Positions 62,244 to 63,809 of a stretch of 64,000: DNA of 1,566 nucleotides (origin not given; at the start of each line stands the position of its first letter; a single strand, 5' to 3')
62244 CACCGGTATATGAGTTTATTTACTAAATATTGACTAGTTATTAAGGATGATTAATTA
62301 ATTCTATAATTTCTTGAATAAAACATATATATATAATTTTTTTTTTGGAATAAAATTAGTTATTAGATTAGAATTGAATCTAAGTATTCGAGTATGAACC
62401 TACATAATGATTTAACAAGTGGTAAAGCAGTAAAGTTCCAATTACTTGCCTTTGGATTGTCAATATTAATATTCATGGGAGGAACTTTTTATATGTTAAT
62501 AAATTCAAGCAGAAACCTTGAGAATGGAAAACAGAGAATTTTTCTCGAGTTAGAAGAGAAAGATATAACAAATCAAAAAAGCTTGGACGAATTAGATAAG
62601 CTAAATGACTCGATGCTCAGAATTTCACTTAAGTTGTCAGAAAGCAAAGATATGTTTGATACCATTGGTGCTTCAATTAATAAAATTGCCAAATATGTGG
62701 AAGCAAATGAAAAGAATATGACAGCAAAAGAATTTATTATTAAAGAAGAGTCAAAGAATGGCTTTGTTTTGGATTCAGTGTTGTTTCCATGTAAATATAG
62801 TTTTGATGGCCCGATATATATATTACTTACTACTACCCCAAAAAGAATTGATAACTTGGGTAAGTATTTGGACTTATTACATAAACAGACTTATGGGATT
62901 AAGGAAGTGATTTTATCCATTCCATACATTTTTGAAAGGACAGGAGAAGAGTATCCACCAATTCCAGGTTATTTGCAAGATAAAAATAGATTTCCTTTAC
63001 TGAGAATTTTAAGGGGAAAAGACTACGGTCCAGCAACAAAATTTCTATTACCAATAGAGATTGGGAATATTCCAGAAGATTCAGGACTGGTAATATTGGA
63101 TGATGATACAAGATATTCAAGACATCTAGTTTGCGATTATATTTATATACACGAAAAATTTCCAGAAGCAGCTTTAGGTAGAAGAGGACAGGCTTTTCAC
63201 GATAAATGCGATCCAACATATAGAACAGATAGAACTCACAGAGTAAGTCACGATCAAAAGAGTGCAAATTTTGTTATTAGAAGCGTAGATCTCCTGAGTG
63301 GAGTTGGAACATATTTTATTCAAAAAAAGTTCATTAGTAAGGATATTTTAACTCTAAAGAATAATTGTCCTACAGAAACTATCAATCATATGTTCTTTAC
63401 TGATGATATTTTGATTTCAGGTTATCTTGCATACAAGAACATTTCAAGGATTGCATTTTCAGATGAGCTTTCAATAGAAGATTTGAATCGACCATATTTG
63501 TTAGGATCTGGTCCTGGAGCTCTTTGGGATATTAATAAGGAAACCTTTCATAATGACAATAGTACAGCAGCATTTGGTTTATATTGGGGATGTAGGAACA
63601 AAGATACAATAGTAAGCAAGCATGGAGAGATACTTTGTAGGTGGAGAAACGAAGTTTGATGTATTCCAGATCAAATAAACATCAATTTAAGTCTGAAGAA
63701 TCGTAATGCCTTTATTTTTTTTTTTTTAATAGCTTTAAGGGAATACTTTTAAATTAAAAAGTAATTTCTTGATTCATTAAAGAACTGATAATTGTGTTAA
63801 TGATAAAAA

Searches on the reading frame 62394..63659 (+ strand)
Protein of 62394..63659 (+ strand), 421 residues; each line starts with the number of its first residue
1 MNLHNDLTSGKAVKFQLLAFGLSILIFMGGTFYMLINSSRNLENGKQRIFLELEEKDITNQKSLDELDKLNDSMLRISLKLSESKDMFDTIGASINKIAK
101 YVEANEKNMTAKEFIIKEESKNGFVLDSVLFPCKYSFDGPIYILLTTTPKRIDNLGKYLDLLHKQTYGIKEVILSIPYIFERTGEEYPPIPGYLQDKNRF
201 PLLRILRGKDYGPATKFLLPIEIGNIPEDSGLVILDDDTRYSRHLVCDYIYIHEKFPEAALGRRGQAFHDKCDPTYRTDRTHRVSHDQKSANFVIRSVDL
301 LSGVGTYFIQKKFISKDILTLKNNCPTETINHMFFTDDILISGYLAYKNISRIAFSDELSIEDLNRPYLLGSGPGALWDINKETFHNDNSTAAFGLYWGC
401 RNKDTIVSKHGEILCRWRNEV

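Call 9: find_encoding_contigs(protein=window:62394-63659:+, flank=3000, max_places=10)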
Protein window:62394-63659:+ (421 aa): 24 contigs read that carry it; 5 places shown.
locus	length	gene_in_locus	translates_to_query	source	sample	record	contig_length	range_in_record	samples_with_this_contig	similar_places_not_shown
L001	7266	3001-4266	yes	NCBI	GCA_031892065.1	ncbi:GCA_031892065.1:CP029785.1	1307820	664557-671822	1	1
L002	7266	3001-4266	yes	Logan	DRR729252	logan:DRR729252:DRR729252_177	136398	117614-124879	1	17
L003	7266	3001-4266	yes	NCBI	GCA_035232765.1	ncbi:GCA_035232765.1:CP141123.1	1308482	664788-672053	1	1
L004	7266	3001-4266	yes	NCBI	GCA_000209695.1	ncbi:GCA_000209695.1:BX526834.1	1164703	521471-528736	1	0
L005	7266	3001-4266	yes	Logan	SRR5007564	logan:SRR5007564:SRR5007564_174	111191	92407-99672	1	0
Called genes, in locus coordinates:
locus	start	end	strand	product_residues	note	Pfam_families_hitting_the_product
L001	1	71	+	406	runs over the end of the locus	-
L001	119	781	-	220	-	PF03016:Exostosin_GT47, PF24785:RXYLT1_C (weak)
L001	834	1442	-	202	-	-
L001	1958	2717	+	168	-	-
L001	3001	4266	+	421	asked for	-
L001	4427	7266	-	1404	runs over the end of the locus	-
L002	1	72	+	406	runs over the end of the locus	-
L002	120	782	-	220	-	PF03016:Exostosin_GT47, PF24785:RXYLT1_C (weak)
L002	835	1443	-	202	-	-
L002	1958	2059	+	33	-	-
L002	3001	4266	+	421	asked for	-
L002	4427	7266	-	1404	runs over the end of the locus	-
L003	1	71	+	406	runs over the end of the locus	-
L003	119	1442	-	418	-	PF03016:Exostosin_GT47, PF24785:RXYLT1_C (faint)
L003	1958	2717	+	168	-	-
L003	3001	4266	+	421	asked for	-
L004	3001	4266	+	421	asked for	-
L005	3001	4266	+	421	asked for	-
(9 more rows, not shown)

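Call 10: search_protein_families(library=pfam, proteins=[window:62394-63659:+], max_evalue=0.01)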
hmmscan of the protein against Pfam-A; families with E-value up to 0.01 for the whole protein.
window:62394-63659:+ (421 aa): 0 families

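Call 11: find_homologous_proteins(query=window:62394-63659:+, max_evalue=0.00001)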
Query window:62394-63659:+ (421 aa): 10 proteins with E <= 0.00001 among 5330 candidates.
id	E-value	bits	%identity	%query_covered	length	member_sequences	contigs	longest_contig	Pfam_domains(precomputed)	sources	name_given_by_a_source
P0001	5.4e-278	940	96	100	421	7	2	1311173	-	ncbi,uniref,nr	ncbi:hypothetical protein CmeUKMEL1_13250 [Cryptosporidium meleagridis]|uniref:Uncharacterized prote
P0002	1.2e-250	850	86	100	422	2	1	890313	-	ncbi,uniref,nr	ncbi:uncharacterized protein cubi_02420 [Cryptosporidium ubiquitum]|uniref:Uncharacterized protein n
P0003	1.0e-239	814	83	99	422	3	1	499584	-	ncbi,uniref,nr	ncbi:putative signal peptide-containing protein [Cryptosporidium canis]|uniref:Signal peptide-contai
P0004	3.5e-237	805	82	99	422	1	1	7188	-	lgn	-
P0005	3.1e-236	802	81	99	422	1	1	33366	-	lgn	-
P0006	5.3e-200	683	69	99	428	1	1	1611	-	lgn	-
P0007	2.1e-197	674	80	83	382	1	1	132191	-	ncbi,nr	ncbi:putative integral membrane protein [Cryptosporidium felis]|nr:putative integral membrane protei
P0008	3.2e-185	634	66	97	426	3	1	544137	-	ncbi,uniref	ncbi:transmembrane protein [Cryptosporidium xiaoi]|uniref:Transmembrane protein n=1 Tax=Cryptosporid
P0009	5.3e-177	607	68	87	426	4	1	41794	-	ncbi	ncbi:hypothetical protein ACR3K2_34720 [Cryptosporidium serpentis]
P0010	1.9e-84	302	50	64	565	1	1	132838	-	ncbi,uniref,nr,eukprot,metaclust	ncbi:unnamed protein product [Vitrella brassicaformis CCMP3155]|uniref:Uncharacterized protein n=1 T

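Call 13: find_encoding_contigs(protein=P0001, flank=10000, max_places=1)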
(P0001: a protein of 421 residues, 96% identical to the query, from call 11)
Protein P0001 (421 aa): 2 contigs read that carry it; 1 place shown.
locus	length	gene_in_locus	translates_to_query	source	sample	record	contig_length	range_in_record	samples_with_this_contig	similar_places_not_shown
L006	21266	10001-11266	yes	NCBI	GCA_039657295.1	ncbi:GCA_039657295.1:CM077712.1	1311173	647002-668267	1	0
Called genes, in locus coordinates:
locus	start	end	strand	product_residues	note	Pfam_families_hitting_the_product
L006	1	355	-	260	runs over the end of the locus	-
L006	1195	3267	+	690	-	-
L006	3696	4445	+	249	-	-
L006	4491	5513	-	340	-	-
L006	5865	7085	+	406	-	-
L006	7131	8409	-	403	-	PF03016:Exostosin_GT47, PF24785:RXYLT1_C (weak)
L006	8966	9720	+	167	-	-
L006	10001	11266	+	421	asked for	-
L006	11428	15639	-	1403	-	-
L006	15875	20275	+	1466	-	PF25773:TPR_ANAPC2 (weak)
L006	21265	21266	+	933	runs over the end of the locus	-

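Call 14: find_encoding_contigs(protein=P0002, flank=10000, max_places=1)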
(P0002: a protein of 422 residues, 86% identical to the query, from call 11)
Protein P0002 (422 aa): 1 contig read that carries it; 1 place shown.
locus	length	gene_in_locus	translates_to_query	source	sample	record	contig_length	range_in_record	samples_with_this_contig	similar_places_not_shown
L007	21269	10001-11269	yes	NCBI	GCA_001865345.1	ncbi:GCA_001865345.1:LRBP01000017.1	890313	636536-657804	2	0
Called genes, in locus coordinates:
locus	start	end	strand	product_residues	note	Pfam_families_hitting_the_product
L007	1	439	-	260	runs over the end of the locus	-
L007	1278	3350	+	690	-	-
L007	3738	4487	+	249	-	-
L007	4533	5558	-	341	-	-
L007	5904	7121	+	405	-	-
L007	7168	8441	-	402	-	PF03016:Exostosin_GT47, PF24785:RXYLT1_C (faint)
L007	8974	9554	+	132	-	-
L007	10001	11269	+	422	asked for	-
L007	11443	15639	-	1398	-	PF08514:STAG (weak)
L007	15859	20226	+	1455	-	PF25773:TPR_ANAPC2 (weak)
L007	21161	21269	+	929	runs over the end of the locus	-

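Call 15: find_encoding_contigs(protein=P0003, flank=10000, max_places=1)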
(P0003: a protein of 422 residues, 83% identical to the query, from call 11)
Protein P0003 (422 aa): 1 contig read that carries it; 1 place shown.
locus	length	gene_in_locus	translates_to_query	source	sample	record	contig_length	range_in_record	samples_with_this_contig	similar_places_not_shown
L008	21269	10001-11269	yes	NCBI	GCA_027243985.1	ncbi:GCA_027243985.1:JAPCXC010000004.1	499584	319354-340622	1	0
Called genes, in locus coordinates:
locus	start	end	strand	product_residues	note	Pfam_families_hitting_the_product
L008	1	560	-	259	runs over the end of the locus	-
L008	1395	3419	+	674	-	-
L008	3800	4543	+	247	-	-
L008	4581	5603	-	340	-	-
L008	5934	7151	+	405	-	-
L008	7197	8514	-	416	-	PF03016:Exostosin_GT47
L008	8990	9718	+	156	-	-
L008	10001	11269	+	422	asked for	-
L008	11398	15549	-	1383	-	PF08514:STAG (weak)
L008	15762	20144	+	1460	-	PF25773:TPR_ANAPC2 (weak)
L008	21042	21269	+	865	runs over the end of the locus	-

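Call 16: find_encoding_contigs(protein=P0007, flank=10000, max_places=1)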
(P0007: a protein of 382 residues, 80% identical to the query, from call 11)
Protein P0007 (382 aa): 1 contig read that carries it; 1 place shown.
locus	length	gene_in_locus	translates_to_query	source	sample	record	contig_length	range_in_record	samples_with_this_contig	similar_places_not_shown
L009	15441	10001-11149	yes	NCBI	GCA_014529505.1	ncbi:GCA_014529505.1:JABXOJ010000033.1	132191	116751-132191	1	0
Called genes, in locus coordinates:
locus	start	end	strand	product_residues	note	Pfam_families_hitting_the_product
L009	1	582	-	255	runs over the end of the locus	-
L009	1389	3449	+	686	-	-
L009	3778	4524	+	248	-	-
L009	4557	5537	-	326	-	-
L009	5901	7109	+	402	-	-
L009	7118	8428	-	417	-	PF03016:Exostosin_GT47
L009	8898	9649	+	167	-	-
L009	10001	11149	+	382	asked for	-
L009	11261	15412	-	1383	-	PF08514:STAG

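Call 17: find_encoding_contigs(protein=P0008, flank=10000, max_places=1)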
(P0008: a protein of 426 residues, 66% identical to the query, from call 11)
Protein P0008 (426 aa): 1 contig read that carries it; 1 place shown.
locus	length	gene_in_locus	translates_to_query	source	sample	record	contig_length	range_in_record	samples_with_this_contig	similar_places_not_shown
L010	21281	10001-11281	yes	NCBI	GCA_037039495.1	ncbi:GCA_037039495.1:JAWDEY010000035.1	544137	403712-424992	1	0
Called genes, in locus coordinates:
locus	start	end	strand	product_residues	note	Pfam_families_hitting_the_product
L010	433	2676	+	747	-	-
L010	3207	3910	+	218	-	-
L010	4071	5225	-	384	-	-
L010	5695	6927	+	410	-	-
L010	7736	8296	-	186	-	-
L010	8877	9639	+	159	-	-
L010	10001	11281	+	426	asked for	-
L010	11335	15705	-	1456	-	PF08514:STAG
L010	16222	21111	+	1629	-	-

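Call 18: find_encoding_contigs(protein=P0009, flank=10000, max_places=1)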
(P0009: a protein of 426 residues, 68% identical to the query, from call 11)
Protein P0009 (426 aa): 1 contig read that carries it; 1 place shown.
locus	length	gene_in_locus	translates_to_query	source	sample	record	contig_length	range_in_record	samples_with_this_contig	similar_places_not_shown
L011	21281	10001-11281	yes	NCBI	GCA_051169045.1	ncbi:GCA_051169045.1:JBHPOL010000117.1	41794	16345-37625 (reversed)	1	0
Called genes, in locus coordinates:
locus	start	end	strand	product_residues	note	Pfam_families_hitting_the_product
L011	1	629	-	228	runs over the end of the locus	-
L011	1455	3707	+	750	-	-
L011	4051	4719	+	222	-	-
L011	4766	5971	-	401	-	-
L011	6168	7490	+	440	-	-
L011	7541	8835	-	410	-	PF03016:Exostosin_GT47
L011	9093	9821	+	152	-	-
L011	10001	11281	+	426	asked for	-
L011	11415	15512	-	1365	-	PF08514:STAG (weak)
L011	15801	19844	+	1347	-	PF25773:TPR_ANAPC2 (weak)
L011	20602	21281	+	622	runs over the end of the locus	-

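Call 19: find_encoding_contigs(protein=P0005, flank=10000, max_places=1)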
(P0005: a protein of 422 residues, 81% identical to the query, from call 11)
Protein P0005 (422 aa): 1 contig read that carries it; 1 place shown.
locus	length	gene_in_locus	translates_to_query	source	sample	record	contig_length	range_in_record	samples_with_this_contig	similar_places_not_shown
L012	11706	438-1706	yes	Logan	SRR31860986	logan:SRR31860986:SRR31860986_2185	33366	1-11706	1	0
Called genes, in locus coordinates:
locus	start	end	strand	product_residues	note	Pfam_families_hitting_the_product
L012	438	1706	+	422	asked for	-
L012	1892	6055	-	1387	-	-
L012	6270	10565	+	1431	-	PF25773:TPR_ANAPC2 (faint)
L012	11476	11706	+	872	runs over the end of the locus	-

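Call 32: list_cluster_members(proteins=[window:62394-63659:+, window:53566-55635:+, window:53542-55635:+, window:51941-52723:-, window:13669-15141:-, window:58244-59464:+, window:56061-56813:+])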
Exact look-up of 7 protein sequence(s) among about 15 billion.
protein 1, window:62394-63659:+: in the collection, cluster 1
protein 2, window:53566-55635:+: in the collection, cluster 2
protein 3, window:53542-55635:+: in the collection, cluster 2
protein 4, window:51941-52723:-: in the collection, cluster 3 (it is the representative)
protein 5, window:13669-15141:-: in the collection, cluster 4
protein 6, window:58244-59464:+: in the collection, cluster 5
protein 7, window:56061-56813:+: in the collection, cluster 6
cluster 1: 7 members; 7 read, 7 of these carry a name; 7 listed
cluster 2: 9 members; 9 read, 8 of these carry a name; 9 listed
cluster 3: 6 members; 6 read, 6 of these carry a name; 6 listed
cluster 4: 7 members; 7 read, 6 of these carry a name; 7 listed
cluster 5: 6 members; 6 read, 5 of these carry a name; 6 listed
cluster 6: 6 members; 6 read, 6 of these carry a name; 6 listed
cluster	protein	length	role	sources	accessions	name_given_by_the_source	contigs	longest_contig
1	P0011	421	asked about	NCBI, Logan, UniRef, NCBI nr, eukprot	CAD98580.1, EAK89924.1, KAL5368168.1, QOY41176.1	hypothetical protein [Cryptosporidium parvum Iowa II] | Uncharacterized protein n=2 Tax=Cryptosporidium parvum TaxID=5807 RepID=Q5CX14_CRYPI | QOY41176.1 hypothetical protein CPATCC_002831 [Cryptosporidium parvum]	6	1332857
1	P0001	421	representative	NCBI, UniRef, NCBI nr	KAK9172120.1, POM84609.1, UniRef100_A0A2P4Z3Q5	hypothetical protein CmeUKMEL1_13250 [Cryptosporidium meleagridis] | Uncharacterized protein n=1 Tax=Cryptosporidium meleagridis TaxID=93969 ...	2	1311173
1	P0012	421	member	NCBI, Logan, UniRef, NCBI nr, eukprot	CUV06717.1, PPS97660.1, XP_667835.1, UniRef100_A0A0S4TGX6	unnamed protein product [Cryptosporidium hominis] | Glycosyl transferase 64 domain-containing protein n=1 Tax=Cryptosporidium hominis ... | transmembrane protein [Cryptosporidium hominis TU502]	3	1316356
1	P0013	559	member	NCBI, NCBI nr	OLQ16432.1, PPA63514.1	putative integral membrane protein [Cryptosporidium hominis]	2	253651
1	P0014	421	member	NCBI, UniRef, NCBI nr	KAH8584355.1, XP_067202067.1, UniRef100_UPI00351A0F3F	uncharacterized protein ELE39_002449 [Cryptosporidium sp. chipmunk genotype I] | uncharacterized protein n=1 Tax=Cryptosporidium sp. chipmunk genotype I TaxID=1280935 ... | transmembrane protein [Cryptosporidium sp. chipmunk genotype I]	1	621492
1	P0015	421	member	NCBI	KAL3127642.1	putative signal peptide-containing protein [Cryptosporidium hominis]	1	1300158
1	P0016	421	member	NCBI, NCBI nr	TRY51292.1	Uncharacterized protein CTYZ_00001483 [Cryptosporidium tyzzeri]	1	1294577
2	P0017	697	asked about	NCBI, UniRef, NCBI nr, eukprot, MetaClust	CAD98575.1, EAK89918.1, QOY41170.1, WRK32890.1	hypothetical protein [Cryptosporidium parvum Iowa II] | Repeat organellar protein, possible n=2 Tax=Cryptosporidium parvum TaxID=5807 ... | QOY41170.1 hypothetical protein CPATCC_002825 [Cryptosporidium parvum]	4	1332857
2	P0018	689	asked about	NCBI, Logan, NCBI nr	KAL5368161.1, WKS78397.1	putative coiled coil protein [Cryptosporidium parvum] | putative coiled coil protein [Cryptosporidium sp. 43IA8]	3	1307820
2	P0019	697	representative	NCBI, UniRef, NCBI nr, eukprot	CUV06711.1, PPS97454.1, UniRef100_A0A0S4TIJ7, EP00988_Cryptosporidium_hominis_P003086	unnamed protein product [Cryptosporidium hominis] | Uncharacterized protein n=1 Tax=Cryptosporidium hominis TaxID=237895 ... | Uncharacterized protein GY17_00000295 [Cryptosporidium hominis]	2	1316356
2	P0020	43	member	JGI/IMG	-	uncharacterized protein with HEPN domain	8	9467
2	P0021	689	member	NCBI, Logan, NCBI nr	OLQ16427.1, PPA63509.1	hypothetical protein ChUKH1_08210 [Cryptosporidium hominis] | hypothetical protein ChTU502y2012_379g0090 [Cryptosporidium hominis]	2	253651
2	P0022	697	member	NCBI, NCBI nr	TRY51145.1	Uncharacterized protein CTYZ_00001476 [Cryptosporidium tyzzeri]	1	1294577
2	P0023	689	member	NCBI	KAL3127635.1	putative coiled coil protein [Cryptosporidium hominis]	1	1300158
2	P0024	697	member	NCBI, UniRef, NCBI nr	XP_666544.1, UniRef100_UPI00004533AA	repeat organellar protein [Cryptosporidium hominis TU502] | repeat organellar protein n=1 Tax=Cryptosporidium hominis (strain TU502) TaxID=353151 ...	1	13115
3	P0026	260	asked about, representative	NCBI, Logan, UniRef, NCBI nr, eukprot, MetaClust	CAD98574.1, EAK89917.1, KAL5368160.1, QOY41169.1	hypothetical protein [Cryptosporidium parvum Iowa II] | Uncharacterized protein n=2 Tax=Cryptosporidium parvum TaxID=5807 RepID=Q5CX21_CRYPI | QOY41169.1 hypothetical protein CPATCC_002824 [Cryptosporidium parvum]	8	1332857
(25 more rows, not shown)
